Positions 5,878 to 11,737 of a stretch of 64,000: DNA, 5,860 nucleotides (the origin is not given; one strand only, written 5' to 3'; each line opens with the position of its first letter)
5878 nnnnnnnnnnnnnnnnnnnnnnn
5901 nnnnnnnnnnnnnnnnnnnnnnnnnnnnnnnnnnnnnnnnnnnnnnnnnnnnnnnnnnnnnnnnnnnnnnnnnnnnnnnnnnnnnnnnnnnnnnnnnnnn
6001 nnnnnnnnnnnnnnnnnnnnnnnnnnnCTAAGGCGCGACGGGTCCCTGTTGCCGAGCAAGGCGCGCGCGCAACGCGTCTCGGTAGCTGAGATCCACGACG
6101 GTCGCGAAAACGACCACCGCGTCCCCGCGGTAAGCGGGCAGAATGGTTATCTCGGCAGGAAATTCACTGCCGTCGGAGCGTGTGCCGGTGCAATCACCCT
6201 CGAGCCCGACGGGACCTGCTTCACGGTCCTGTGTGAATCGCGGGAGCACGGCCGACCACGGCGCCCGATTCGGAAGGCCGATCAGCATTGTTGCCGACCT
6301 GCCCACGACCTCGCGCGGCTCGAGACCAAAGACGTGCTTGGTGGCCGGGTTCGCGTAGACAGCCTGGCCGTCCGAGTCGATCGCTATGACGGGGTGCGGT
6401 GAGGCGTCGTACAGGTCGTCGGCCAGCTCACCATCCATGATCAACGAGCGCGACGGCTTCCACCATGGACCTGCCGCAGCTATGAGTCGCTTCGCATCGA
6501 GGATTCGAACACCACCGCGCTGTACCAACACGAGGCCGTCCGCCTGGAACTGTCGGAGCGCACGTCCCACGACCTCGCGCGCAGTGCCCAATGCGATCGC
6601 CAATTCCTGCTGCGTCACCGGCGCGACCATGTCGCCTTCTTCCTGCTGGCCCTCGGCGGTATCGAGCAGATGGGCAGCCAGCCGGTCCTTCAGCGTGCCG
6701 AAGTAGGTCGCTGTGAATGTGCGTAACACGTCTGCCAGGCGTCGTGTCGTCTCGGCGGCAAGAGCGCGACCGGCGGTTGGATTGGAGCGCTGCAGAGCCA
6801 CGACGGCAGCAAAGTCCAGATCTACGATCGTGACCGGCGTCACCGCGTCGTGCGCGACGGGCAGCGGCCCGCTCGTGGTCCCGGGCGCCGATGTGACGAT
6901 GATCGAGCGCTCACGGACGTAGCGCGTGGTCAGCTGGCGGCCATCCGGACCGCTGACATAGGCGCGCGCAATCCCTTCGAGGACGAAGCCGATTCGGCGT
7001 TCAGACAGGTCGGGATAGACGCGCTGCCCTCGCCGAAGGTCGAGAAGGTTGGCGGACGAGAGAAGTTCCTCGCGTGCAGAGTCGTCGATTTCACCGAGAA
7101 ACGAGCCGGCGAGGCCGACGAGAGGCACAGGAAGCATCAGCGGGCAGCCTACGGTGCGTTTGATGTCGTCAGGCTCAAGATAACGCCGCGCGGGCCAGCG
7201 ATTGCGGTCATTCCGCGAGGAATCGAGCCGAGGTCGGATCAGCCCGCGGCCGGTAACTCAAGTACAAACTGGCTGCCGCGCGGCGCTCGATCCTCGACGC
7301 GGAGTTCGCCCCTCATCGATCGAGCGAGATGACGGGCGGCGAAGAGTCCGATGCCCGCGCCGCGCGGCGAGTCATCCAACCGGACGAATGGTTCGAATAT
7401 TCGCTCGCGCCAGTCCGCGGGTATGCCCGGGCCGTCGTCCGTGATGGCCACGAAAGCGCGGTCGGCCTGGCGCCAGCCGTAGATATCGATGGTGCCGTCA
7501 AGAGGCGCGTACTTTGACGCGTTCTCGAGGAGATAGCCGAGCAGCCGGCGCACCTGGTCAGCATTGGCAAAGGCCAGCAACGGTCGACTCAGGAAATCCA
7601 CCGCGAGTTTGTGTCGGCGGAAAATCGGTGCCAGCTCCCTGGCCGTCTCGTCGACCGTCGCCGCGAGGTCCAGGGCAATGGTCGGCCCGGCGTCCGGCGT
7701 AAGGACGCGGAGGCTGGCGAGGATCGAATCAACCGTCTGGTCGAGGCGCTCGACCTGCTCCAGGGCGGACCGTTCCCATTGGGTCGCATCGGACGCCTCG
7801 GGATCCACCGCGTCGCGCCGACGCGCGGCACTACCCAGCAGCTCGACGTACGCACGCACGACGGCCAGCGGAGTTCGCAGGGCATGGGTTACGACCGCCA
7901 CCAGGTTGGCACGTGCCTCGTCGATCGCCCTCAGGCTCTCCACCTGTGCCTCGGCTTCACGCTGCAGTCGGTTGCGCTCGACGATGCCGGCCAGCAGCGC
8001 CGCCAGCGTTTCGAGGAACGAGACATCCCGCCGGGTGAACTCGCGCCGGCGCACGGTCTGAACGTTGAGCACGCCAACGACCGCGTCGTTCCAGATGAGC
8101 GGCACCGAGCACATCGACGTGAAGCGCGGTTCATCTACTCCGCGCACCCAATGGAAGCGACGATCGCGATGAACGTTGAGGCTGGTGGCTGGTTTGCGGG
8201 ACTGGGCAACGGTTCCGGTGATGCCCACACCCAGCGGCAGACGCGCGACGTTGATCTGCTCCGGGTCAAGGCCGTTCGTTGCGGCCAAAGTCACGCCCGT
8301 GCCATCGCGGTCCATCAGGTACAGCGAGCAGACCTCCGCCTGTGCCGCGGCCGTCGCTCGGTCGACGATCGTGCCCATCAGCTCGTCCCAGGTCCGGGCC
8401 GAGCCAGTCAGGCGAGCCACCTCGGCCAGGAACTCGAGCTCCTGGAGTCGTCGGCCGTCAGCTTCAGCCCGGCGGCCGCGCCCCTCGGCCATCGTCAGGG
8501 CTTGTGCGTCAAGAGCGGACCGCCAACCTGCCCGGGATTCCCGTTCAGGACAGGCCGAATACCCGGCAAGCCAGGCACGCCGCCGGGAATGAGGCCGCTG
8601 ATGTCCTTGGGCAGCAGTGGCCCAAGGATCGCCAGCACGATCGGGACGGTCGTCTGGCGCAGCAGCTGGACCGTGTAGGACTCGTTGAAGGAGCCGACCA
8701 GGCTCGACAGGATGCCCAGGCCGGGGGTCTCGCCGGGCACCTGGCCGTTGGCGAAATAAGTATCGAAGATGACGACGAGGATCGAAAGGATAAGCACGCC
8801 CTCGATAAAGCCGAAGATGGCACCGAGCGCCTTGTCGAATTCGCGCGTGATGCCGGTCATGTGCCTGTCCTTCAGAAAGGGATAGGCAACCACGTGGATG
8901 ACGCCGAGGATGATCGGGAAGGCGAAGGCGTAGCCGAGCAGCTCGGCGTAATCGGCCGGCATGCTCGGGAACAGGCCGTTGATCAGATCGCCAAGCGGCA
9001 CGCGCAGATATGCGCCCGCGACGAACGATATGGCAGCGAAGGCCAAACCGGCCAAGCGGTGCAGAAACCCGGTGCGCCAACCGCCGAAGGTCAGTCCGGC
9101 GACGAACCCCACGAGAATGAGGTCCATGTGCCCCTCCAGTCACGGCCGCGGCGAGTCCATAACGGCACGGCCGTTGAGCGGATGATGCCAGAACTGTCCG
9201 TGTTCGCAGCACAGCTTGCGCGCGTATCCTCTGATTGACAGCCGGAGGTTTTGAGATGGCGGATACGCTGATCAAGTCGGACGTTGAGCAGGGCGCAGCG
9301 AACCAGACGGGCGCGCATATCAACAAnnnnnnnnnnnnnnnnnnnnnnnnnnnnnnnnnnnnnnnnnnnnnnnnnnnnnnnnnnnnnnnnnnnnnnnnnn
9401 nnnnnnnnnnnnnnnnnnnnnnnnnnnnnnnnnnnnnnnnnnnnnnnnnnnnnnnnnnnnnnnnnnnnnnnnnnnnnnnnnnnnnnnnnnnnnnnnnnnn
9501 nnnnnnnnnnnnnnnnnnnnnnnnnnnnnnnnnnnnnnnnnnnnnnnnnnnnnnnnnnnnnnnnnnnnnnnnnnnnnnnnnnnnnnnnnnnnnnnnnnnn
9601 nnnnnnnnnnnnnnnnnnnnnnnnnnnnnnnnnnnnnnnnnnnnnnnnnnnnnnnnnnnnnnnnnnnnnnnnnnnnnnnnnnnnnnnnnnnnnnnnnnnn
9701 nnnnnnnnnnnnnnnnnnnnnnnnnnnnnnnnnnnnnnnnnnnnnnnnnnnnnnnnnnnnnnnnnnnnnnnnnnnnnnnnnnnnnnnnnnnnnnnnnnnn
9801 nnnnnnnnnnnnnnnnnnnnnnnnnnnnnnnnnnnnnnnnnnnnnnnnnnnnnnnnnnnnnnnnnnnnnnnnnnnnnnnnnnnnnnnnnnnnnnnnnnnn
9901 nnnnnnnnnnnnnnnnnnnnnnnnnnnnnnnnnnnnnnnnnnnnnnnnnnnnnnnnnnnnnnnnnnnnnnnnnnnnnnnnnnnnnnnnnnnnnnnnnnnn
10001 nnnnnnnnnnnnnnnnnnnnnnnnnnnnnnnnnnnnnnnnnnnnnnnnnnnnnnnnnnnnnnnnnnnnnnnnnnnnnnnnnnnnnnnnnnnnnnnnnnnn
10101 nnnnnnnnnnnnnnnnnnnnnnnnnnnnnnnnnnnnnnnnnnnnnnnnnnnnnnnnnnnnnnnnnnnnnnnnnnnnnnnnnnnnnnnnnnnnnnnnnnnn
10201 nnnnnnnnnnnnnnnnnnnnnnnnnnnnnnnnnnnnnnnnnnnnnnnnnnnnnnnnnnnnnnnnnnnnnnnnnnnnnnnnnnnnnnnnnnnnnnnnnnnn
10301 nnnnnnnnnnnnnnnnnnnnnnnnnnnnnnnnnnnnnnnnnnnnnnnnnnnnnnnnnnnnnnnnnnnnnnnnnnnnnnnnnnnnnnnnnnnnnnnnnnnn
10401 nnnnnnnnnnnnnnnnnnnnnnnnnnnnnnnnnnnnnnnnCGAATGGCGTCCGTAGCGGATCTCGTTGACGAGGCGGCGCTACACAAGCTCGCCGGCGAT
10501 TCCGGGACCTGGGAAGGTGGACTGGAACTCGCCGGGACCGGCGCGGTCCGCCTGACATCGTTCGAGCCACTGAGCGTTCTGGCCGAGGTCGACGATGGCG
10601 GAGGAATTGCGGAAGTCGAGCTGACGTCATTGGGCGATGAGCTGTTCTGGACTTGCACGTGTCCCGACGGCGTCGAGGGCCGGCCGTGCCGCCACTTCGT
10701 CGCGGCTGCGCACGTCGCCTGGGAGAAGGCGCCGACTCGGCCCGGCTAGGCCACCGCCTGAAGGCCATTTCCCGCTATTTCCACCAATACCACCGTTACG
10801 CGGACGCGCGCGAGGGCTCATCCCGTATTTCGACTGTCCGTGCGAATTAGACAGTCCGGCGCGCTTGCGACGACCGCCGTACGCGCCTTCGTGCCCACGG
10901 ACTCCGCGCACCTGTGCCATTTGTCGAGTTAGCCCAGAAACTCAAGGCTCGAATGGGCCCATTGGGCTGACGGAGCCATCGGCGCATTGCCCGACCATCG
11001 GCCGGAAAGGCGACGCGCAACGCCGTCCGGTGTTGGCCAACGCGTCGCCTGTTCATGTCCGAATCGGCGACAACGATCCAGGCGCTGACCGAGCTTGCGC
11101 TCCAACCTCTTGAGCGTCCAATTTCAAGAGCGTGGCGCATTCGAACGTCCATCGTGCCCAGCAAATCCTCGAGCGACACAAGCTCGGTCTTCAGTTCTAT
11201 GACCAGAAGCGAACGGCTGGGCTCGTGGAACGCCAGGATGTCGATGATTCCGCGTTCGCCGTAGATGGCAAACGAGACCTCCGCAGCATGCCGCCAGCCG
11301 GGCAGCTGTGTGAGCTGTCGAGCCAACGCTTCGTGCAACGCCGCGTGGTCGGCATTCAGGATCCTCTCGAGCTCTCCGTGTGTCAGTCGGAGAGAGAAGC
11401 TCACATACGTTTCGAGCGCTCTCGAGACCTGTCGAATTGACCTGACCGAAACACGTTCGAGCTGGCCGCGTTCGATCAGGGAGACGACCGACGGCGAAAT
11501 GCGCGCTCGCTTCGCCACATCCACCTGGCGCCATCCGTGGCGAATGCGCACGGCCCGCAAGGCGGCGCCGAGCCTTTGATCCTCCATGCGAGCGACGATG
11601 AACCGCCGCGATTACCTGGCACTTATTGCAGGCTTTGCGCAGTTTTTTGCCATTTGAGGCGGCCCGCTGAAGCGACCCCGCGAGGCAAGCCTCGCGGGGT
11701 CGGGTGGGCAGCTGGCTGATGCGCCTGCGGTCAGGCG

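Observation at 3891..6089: SipW-type (S26B) signal peptidase operon with three cognate secreted proteins: candidate uncharacterised extracellular fibre/matrix module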

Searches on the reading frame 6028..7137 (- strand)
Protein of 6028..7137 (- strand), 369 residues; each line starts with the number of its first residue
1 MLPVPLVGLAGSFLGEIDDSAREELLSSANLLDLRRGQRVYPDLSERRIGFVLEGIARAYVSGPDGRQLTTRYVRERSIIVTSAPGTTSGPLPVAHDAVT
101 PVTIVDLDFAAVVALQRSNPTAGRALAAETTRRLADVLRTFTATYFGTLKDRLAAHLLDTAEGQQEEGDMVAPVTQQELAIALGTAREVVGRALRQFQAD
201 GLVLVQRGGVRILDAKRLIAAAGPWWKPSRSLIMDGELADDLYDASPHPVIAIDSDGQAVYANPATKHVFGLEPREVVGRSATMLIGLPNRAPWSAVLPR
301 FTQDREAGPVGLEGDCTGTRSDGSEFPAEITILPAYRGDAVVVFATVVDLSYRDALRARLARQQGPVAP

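Call 3: search_protein_families(library=ncbifam, proteins=[window:6028-7137:-], max_evalue=1)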
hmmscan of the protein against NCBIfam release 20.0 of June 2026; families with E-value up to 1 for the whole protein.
window:6028-7137:- (369 aa): 15 families
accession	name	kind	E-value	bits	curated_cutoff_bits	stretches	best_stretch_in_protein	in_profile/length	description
TIGR00229.1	sensory_box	domain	2.3e-13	50.4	22.9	1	242-359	10-125/126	PAS domain S-box protein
NF006901.0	PRK09392.1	equivalog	4.5e-09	36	211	1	98-224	98-223/236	transcriptional activator FtrB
NF041777.1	sens_FixL_Rhizob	equivalog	1.4e-08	33.9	850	1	242-363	128-249/485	sensor protein FixL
NF008732.0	PRK11753.1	equivalog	2e-07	30.7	266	1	97-207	92-205/214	cAMP-activated global transcriptional regulator CRP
NF010499.0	PRK13918.1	equivalog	5.2e-07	29.4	274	1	41-218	25-197/205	CRP/FNR family transcriptional regulator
NF050806.1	TransRegFixKCaul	equivalog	2.2e-06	27.1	300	1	94-205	85-196/215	transcriptional regulator FixK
NF008468.0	PRK11360.1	equivalog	4.6e-05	22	646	1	248-363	279-390/616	two-component system sensor histidine kinase AtoS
NF050815.1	TransActFtrBCaul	equivalog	0.001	18.3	300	1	65-201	68-203/251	transcriptional activator FtrB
NF052518.1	TransRegLdrP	equivalog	0.0012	18.9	300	1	54-221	25-187/195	transcriptional regulator LdrP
NF045989.1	TransRegFnrLRhodb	equivalog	0.014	14.6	300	1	162-223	174-236/245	transcriptional regulator FnrL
NF007741.0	PRK10421.1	equivalog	0.028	13.8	311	1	149-212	8-70/262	transcriptional regulator LldR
NF008467.0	PRK11359.1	equivalog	0.04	11.9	857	1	250-333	25-108/800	oxygen-sensing cyclic-di-GMP phosphodiesterase DosP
NF008085.0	PRK10820.1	equivalog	0.087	11.4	576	1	242-294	85-137/520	transcriptional regulator TyrR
TIGR02018.2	his_ut_repres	equivalog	0.12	11.7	220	1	165-207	17-57/226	histidine utilization transcriptional repressor HutC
NF053664.1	TransRegPtrACyano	equivalog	0.14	11.5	300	1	101-206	73-183/196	Crp/Fnr family transcriptional regulator PtrA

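Call 4: search_protein_families(library=pfam, proteins=[window:6028-7137:-], max_evalue=1)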
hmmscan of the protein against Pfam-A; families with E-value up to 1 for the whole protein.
window:6028-7137:- (369 aa): 10 families
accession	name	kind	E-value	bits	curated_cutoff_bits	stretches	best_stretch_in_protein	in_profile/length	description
PF13545.12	HTH_Crp_2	-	1.5e-15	57.3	27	1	152-219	2-68/70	Crp-like helix-turn-helix domain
PF13426.13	PAS_9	-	1.3e-10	41.9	27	1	250-351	4-102/103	PAS domain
PF00989.32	PAS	-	1.8e-09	38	22.6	1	242-340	6-101/113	PAS fold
PF08448.16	PAS_4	-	6.6e-08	33.2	23.1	1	244-353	2-108/110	PAS fold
PF00325.26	Crp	-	4.9e-06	26.6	21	1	173-202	2-31/32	Bacterial regulatory proteins, crp family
PF25213.1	HVO_A0261_N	-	0.00032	21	35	1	172-209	23-60/86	HVO_A0261 N-terminal domain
PF00392.27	GntR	-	0.0012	18.9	27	1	175-209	26-60/64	Bacterial regulatory proteins, gntR family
PF13188.13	PAS_8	-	0.0017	18.6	21.8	1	242-281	6-46/65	PAS domain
PF00027.35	cNMP_binding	-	0.018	15.4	27.5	1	47-115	18-85/89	Cyclic nucleotide-binding domain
PF12802.13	MarR_2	-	0.059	14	27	1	173-203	18-50/61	MarR family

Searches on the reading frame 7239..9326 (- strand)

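Call 63: search_protein_families(library=pfam, proteins=[window:7239-9326:-], max_evalue=0.001)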
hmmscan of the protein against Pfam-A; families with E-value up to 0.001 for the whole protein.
window:7239-9326:- (695 aa): 5 families
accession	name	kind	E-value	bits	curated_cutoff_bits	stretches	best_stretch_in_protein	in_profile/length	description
PF13185.12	GAF_2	-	2.6e-20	73.5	28.6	1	311-449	2-135/136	GAF domain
PF02518.31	HATPase_c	-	8.7e-19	68.4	26.4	1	588-693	2-109/111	Histidine kinase-, DNA gyrase B-, and HSP90-like ATPase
PF01590.32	GAF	-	6.3e-16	59.6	22.4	1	314-446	3-130/133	GAF domain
PF13492.12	GAF_3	-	3.7e-12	47.2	27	1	314-451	3-129/129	GAF domain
PF00512.31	HisKA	-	3.5e-09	37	26.9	1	472-537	2-59/66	His Kinase A (phospho-acceptor) domain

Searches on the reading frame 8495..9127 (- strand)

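Call 63: search_protein_families(library=pfam, proteins=[window:8495-9127:-], max_evalue=0.001)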
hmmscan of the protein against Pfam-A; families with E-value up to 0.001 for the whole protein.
window:8495-9127:- (210 aa): 1 family
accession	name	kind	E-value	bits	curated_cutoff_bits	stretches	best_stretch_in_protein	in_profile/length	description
PF02674.22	Colicin_V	-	6.5e-15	55.8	29.3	1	1-131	1-127/144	Colicin V production protein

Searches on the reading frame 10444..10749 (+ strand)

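Call 63: search_protein_families(library=pfam, proteins=[window:10444-10749:+], max_evalue=0.001)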
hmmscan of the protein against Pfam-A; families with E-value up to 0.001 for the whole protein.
window:10444-10749:+ (101 aa): 1 family
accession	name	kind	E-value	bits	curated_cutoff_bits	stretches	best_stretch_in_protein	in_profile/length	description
PF04434.22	SWIM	-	8.2e-06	25.7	19.6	1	65-90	9-35/38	SWIM zinc finger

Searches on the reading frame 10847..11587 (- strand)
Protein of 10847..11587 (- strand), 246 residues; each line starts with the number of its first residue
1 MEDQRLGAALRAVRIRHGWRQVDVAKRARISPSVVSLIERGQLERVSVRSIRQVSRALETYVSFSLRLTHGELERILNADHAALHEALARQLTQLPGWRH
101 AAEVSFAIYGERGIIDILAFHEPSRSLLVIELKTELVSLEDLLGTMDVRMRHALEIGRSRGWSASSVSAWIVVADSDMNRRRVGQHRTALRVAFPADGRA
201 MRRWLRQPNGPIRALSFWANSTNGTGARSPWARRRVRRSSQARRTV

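Call 63: search_protein_families(library=pfam, proteins=[window:10847-11587:-], max_evalue=0.001)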
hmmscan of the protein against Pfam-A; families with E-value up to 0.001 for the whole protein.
window:10847-11587:- (246 aa): 4 families
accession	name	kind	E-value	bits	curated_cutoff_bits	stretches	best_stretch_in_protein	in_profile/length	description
PF13560.12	HTH_31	-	8.1e-09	36.1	27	1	5-60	1-56/64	Helix-turn-helix domain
PF01381.28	HTH_3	-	1.5e-07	31.8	23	1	10-60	1-50/55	Helix-turn-helix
PF13744.12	HTH_37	-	7.5e-06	26.1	27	1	5-62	18-75/80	Helix-turn-helix domain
PF13413.12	HTH_25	-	6.8e-05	23.1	24.6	1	10-46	2-38/62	Helix-turn-helix domain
